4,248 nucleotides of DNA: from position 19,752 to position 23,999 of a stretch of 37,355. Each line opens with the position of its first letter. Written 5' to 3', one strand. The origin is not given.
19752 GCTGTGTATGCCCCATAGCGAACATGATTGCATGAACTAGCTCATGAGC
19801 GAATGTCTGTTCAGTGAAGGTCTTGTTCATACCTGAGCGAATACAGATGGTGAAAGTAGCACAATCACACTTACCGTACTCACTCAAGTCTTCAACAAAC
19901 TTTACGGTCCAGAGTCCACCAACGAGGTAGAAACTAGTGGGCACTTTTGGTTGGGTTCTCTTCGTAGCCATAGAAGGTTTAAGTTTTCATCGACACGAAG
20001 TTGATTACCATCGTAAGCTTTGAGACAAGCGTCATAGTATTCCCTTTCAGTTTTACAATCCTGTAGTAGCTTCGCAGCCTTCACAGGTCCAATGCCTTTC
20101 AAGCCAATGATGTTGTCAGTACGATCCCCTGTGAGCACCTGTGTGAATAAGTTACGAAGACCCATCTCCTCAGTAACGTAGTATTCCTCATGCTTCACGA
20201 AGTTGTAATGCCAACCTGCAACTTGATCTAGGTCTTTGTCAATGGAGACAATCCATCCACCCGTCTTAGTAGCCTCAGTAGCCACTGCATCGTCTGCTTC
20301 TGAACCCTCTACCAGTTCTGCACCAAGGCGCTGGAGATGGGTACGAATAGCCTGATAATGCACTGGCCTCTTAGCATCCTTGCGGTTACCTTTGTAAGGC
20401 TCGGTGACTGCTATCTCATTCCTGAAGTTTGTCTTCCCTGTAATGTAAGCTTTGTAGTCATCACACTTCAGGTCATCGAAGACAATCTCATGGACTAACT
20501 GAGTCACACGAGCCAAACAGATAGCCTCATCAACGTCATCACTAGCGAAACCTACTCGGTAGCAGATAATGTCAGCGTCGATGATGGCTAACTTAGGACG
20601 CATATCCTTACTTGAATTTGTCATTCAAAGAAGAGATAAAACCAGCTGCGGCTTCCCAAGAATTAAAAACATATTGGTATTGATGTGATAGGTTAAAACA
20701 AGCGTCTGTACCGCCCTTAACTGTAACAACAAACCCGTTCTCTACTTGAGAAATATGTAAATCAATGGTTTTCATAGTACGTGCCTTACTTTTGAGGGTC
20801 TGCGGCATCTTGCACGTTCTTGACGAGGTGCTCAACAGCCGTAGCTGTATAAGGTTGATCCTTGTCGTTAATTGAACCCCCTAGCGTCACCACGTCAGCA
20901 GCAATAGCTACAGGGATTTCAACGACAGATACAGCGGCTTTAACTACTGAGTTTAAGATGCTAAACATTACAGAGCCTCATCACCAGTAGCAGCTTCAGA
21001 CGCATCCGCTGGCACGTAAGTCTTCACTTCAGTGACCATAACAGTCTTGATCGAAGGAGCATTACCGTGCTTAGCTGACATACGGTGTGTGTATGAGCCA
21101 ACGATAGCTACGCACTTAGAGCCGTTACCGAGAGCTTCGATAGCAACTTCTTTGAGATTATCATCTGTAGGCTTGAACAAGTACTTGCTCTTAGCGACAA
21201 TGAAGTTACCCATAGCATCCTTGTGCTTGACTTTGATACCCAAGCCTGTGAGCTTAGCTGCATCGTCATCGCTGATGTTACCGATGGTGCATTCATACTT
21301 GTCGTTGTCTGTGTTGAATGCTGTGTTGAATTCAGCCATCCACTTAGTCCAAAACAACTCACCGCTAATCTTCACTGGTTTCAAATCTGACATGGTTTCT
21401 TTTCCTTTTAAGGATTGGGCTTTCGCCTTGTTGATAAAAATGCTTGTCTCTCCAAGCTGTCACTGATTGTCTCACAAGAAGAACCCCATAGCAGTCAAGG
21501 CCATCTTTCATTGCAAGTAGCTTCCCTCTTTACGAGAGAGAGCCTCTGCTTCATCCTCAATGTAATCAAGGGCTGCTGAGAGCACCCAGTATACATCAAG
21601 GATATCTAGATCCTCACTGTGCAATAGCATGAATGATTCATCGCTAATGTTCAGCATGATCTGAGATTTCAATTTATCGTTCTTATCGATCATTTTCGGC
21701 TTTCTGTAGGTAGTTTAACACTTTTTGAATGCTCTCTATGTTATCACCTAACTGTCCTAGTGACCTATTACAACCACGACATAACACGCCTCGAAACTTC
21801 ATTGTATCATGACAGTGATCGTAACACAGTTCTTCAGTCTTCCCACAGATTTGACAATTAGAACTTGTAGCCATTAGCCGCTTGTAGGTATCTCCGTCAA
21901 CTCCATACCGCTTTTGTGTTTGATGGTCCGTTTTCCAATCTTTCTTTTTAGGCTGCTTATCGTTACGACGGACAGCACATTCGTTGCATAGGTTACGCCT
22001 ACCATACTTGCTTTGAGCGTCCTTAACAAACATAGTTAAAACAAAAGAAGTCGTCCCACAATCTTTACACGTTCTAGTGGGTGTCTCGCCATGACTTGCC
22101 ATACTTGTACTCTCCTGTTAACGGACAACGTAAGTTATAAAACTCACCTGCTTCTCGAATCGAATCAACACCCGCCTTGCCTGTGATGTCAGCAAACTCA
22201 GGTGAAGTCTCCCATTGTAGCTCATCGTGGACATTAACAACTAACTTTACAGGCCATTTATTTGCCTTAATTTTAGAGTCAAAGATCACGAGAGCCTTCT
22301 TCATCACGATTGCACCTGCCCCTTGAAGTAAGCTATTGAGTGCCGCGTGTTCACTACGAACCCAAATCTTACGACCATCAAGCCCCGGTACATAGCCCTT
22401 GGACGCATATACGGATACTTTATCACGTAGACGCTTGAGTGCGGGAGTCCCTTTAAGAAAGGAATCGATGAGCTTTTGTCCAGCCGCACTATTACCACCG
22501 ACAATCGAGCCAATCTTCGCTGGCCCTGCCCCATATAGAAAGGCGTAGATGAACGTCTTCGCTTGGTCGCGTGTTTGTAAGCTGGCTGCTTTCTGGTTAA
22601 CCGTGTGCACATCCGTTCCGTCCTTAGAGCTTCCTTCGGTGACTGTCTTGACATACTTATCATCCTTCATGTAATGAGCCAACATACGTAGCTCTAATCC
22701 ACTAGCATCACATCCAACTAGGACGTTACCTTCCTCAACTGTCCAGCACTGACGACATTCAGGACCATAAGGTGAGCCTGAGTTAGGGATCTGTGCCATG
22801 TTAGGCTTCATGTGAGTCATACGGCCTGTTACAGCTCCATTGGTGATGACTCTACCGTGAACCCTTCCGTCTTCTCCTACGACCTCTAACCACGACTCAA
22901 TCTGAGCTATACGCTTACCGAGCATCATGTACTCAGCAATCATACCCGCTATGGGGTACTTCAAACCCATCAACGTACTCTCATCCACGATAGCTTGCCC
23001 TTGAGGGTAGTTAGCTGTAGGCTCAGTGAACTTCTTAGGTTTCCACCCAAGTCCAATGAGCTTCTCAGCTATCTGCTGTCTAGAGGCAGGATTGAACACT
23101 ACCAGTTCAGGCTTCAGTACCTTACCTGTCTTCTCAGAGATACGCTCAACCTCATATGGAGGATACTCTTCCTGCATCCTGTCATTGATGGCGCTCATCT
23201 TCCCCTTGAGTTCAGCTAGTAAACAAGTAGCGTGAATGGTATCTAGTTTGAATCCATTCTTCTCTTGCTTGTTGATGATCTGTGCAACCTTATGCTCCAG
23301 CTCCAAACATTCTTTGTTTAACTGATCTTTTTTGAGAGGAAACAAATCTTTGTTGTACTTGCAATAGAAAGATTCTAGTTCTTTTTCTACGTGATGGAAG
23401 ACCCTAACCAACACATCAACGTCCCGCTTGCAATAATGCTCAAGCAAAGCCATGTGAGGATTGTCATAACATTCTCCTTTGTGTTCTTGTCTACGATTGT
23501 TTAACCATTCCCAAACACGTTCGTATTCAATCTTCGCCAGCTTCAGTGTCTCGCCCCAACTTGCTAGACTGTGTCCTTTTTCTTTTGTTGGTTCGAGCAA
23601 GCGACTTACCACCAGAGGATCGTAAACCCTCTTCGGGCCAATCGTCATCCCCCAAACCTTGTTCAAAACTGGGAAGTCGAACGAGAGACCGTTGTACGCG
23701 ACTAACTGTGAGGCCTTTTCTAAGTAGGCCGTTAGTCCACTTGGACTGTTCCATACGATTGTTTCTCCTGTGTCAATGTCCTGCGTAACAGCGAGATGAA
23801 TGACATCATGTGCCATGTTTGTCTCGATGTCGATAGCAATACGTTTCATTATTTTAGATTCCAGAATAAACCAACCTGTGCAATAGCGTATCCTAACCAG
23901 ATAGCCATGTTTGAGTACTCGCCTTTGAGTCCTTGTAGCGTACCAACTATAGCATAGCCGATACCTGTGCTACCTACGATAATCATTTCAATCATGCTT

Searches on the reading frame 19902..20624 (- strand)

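Call 24: search_protein_families(library=pfam, proteins=[window:19902-20624:-], max_evalue=0.01)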
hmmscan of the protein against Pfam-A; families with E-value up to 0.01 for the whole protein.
window:19902-20624:- (240 aa): 2 families
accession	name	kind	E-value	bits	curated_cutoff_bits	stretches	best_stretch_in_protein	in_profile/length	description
PF02739.22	5_3_exonuc_N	-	1.2e-08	35.3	34.3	1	11-144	1-146/164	5'-3' exonuclease, N-terminal resolvase-like domain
PF01367.25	5_3_exonuc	-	3.1e-07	31.2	40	1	162-200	10-48/97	5'-3' exonuclease, C-terminal SAM fold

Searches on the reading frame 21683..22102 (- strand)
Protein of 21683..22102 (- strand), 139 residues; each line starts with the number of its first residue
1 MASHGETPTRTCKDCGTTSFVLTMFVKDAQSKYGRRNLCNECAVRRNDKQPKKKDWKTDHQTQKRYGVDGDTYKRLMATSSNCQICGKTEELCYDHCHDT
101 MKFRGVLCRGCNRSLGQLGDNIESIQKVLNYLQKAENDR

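Call 24: search_protein_families(library=pfam, proteins=[window:21683-22102:-], max_evalue=0.01)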
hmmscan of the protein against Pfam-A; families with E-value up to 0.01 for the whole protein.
window:21683-22102:- (139 aa): 1 family
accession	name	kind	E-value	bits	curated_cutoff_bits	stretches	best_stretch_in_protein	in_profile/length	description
PF02945.21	Endonuclease_7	-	5.8e-16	58.6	23.6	1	60-134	2-82/82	Recombination endonuclease VII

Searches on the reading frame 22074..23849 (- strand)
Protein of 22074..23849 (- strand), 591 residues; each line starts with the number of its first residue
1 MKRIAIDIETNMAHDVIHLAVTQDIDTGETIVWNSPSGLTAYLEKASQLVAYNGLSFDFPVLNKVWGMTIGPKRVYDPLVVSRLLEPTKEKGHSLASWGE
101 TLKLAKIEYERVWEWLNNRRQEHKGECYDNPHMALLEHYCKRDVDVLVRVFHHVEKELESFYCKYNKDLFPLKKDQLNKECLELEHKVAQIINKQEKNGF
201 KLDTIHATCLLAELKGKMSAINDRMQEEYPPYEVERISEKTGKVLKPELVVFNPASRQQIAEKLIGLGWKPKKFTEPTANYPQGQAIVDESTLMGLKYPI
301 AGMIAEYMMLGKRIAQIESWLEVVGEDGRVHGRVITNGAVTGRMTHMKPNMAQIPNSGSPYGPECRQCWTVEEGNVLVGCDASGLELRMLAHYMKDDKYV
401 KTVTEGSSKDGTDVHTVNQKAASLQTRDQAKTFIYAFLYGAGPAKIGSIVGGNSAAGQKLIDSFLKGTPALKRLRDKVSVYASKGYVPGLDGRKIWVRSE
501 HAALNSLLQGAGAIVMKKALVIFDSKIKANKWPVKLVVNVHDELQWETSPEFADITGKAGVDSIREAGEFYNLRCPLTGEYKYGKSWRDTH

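Call 6: search_protein_families(library=phrogs, proteins=[window:22074-23849:-], max_evalue=0.001)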
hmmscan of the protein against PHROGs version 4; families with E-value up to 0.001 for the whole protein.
window:22074-23849:- (591 aa): 11 families
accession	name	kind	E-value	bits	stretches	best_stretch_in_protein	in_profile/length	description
phrog_17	-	DNA, RNA and nucleotide metabolism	3.6e-140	470.3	1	1-590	670-1233/1445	DNA polymerase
phrog_15971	-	DNA, RNA and nucleotide metabolism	1.3e-100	338.2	1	182-591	4-376/376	DNA polymerase I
phrog_6375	-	DNA, RNA and nucleotide metabolism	2e-24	87.6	1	438-591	1-204/204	DNA polymerase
phrog_8888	-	DNA, RNA and nucleotide metabolism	1.9e-20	75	1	366-549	2-193/295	DNA polymerase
phrog_24147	-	DNA, RNA and nucleotide metabolism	8.1e-18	65.5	1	501-591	3-93/93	DNA polymerase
phrog_16667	-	DNA, RNA and nucleotide metabolism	3.3e-14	54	1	449-553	4-106/229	DNA polymerase I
phrog_2573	-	DNA, RNA and nucleotide metabolism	6.8e-11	42.9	1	373-586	15-273/336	DNA polymerase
phrog_403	-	DNA, RNA and nucleotide metabolism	4.1e-10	40.1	1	40-154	135-246/321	DNA polymerase exonuclease subunit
phrog_5995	-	DNA, RNA and nucleotide metabolism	8.9e-08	33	1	449-558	16-138/236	DNA polymerase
phrog_10285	-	DNA, RNA and nucleotide metabolism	2e-07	31.4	1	362-473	42-162/321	DNA polymerase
phrog_23226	-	DNA, RNA and nucleotide metabolism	2.9e-07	30.3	1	327-403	291-367/611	DNA polymerase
